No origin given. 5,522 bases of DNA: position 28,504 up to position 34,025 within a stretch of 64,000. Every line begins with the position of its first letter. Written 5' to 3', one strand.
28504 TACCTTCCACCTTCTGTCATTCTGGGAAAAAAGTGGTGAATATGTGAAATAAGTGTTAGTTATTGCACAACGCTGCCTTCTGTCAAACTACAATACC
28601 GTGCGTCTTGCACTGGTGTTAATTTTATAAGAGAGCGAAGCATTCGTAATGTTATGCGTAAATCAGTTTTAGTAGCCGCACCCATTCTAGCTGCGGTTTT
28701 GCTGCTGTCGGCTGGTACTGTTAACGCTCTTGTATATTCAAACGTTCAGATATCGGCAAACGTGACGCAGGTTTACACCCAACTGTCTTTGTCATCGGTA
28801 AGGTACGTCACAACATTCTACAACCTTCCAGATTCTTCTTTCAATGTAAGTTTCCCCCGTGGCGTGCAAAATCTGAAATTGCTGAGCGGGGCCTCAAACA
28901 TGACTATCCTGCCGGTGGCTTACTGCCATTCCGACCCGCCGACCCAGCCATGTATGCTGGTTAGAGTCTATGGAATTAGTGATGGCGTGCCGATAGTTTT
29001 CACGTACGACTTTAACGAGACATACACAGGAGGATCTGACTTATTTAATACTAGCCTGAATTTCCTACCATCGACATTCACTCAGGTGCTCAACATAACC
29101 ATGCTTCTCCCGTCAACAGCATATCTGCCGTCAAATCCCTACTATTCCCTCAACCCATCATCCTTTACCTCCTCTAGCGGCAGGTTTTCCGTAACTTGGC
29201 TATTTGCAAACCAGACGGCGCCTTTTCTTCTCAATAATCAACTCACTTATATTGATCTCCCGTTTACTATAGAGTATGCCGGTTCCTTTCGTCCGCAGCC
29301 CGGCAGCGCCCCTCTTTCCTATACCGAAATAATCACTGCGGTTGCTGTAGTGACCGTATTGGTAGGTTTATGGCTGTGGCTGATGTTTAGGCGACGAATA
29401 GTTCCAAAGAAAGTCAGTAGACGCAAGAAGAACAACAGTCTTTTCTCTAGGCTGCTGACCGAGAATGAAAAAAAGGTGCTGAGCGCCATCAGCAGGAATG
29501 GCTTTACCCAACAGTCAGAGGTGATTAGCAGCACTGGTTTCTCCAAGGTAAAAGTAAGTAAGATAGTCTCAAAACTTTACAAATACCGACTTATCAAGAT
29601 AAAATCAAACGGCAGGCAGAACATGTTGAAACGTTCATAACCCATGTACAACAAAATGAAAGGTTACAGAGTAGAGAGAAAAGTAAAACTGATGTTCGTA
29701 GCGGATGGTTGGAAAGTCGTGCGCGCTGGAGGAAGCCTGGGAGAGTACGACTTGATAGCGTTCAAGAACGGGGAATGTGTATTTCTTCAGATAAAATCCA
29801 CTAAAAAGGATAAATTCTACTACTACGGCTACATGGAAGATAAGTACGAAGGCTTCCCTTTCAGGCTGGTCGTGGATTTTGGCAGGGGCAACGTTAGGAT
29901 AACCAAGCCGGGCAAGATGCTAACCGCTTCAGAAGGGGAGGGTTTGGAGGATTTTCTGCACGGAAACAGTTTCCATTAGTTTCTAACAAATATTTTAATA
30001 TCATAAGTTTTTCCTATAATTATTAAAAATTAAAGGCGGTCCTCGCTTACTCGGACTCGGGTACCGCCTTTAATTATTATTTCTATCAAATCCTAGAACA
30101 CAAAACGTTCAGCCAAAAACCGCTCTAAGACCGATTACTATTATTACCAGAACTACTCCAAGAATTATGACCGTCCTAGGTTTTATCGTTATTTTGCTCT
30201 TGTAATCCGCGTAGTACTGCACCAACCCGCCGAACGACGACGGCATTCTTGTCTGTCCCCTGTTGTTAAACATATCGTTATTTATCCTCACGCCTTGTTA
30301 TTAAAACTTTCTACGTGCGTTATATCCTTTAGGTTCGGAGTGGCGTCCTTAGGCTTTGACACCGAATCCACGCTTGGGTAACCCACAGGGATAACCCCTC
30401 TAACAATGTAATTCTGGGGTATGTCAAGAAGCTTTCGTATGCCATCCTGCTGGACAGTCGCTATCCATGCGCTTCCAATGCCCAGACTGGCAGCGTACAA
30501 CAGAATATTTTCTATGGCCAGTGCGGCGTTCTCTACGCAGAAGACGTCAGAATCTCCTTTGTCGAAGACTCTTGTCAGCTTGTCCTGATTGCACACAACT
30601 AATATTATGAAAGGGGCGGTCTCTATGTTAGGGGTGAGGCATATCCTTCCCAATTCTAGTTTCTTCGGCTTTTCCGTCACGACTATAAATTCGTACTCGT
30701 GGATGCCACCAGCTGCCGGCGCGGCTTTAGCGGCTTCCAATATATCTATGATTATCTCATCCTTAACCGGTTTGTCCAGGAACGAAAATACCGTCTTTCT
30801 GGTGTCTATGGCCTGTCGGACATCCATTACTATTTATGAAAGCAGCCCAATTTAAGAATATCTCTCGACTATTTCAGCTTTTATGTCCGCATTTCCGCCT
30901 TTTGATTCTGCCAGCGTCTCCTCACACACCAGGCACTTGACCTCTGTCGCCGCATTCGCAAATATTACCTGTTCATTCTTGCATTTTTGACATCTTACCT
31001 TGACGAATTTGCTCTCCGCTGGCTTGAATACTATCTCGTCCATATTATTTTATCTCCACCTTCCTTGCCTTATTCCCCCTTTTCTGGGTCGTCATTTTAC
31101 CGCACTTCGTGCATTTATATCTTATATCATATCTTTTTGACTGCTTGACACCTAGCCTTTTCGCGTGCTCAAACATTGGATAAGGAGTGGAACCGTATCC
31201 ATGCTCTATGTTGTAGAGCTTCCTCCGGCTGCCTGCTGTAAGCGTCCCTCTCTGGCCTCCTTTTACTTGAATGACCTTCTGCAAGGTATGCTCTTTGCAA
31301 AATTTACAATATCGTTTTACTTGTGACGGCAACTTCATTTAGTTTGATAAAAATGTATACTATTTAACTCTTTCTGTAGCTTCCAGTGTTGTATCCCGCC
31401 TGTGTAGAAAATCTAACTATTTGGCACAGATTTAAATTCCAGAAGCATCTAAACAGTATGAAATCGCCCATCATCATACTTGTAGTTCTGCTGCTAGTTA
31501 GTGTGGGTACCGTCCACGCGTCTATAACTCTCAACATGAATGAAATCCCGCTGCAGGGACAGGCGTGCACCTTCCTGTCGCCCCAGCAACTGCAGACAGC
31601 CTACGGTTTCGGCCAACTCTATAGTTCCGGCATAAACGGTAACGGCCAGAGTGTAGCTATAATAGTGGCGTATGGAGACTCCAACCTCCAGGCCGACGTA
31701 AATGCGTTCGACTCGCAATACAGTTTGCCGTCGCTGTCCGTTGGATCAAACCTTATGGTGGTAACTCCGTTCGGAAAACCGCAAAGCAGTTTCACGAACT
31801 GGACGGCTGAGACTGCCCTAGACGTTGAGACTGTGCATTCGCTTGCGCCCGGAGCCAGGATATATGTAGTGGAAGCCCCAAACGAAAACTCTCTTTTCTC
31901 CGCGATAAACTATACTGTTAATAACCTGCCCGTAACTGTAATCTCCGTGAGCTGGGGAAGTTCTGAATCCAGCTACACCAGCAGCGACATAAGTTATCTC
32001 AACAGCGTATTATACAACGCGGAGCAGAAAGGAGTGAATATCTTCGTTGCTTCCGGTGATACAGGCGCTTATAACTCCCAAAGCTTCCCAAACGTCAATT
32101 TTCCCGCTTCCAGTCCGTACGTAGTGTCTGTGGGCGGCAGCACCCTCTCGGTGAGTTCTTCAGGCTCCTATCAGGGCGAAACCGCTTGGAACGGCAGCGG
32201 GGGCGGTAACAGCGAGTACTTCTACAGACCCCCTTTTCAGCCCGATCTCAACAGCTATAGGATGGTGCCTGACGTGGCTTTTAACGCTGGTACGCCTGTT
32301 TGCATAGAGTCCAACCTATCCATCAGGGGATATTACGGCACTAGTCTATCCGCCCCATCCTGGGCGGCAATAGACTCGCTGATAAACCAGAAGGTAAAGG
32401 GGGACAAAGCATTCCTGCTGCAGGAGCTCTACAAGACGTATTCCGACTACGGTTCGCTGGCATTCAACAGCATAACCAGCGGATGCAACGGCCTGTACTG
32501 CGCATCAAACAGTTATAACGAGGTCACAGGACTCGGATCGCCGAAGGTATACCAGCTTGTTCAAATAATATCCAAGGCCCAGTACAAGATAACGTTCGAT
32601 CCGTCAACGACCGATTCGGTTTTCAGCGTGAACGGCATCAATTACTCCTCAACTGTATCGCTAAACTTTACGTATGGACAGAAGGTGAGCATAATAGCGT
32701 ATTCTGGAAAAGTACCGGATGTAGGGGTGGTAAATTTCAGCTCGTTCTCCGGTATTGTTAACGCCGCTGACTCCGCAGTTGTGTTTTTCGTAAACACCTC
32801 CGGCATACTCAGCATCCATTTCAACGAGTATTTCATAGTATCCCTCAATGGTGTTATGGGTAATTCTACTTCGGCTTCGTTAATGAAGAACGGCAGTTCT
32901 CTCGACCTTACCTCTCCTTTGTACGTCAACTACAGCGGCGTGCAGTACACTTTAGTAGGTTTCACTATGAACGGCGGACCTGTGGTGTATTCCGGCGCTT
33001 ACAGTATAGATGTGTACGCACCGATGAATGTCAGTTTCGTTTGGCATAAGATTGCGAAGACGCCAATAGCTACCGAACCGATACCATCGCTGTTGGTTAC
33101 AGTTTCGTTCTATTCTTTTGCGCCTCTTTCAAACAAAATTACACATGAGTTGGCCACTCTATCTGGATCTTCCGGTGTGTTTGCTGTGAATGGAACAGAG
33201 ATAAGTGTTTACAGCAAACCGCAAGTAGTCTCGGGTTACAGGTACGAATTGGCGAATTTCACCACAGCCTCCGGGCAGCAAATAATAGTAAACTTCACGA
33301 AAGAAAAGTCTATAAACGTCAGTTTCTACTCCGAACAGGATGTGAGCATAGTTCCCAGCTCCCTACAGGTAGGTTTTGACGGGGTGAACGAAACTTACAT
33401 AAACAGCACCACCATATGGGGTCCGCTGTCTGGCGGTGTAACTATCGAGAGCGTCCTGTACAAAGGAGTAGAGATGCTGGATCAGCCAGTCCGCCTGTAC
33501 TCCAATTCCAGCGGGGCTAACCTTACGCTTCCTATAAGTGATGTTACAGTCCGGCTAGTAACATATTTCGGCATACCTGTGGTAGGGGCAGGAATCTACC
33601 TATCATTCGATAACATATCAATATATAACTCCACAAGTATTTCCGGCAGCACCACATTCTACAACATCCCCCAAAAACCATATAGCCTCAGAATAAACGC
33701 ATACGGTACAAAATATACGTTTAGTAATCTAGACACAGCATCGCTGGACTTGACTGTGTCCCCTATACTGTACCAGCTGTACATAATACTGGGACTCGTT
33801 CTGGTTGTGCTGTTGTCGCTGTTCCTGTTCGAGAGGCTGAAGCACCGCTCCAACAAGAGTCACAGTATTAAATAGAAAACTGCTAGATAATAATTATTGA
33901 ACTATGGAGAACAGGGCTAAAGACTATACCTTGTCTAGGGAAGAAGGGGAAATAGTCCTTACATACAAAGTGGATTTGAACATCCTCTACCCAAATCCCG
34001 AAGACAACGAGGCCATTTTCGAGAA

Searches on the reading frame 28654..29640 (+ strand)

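Call 36: search_protein_families(library=pfam, proteins=[window:28654-29640:+], max_evalue=0.01)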
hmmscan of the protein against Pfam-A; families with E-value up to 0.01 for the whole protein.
window:28654-29640:+ (328 aa): 3 families
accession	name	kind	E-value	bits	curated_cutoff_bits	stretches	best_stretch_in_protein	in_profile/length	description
PF24034.1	DUF7343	-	1.8e-09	37.8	27.6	1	269-326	2-60/62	Domain of unknown function (DUF7343)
PF02002.24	TFIIE_alpha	-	0.00046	20.4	22.9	1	268-318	11-61/105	TFIIE alpha subunit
PF13412.12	HTH_24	-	0.0035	17.3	21.9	0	268-314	1-47/48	Winged helix-turn-helix DNA-binding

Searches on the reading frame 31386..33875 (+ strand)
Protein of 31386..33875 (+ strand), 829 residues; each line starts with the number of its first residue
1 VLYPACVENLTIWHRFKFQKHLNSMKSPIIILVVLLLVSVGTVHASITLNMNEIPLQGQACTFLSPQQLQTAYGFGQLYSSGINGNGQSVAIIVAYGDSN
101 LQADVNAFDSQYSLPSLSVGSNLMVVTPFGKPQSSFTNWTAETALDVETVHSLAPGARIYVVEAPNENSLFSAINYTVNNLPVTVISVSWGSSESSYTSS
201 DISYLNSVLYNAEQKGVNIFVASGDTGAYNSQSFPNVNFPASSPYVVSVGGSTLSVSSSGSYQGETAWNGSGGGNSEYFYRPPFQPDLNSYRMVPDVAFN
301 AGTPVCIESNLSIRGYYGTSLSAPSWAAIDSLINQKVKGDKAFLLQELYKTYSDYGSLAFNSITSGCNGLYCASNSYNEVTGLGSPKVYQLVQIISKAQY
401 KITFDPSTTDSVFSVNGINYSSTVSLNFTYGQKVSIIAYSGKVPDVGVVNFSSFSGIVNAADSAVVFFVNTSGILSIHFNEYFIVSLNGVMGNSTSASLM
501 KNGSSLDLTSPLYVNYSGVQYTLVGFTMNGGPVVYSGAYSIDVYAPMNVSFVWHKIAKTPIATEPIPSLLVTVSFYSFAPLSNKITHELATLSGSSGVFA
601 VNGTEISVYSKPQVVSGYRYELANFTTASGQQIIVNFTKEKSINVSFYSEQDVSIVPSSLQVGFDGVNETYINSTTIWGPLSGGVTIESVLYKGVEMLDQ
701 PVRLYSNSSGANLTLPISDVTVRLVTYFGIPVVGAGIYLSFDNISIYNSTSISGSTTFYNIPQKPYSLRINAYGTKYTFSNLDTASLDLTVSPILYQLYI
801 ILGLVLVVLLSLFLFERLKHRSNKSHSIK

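Call 3: search_protein_families(library=pfam, proteins=[window:31386-33875:+], max_evalue=0.1)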
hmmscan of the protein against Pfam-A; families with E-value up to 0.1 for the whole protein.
window:31386-33875:+ (829 aa): 1 family
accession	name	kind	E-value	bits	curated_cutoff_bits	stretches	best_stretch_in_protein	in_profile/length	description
PF00082.27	Peptidase_S8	-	2.2e-09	37.5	21.8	1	145-339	73-259/288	Subtilase family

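Call 4: search_protein_families(library=ncbifam, proteins=[window:31386-33875:+], max_evalue=0.1)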
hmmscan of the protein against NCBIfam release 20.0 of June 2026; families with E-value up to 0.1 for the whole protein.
window:31386-33875:+ (829 aa): 1 family
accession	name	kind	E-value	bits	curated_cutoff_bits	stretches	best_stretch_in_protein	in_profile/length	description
TIGR03921.1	T7SS_mycosin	equivalog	4.6e-08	32.5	278.75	1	168-258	102-188/353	type VII secretion-associated serine protease mycosin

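Call 47: search_solved_structures(query=window:31386-33875:+, max_evalue=0.01)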
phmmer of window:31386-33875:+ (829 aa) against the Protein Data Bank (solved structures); distinct sequences matched with E-value up to 0.01: 15.
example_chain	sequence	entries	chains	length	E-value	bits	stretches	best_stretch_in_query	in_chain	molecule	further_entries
1sio_A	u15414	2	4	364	3.1e-33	118.3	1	66-395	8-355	kumamolisin-As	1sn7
1siu_A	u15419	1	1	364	1.3e-32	116.3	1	66-395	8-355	kumamolisin-As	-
1zvj_A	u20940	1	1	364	2e-32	115.7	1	66-395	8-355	kumamolisin-As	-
1t1g_A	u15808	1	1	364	3.1e-32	115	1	66-395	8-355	kumamolisin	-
1gt9_1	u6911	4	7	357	7.5e-32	113.8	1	66-394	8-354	KUMAMOLYSIN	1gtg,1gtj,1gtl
1zvk_A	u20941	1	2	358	1.1e-31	113.3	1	66-395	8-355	kumamolisin-As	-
4ne7_A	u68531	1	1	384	1.1e-31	113.2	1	66-413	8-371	Kumamolisin-As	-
1t1e_A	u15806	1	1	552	1.9e-31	112.4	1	57-395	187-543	kumamolisin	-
1t1i_A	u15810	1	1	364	5.5e-30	107.6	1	66-395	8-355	kumamolisin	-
1nlu_A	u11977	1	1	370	8.6e-14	54.1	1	85-391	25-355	SEDOLISIN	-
6m8w_A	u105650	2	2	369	8.6e-14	54.1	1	85-391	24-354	SEDOLISIN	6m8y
1ga1_A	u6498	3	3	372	1e-13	53.8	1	85-391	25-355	SERINE-CARBOXYL PROTEINASE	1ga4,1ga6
6m9c_A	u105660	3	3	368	1e-13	53.8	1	85-391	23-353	SEDOLISIN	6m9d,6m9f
3edy_A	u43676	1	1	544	5.8e-11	44.7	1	142-387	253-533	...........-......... 1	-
3ee6_A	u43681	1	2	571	6e-11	44.7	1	142-389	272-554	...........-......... 1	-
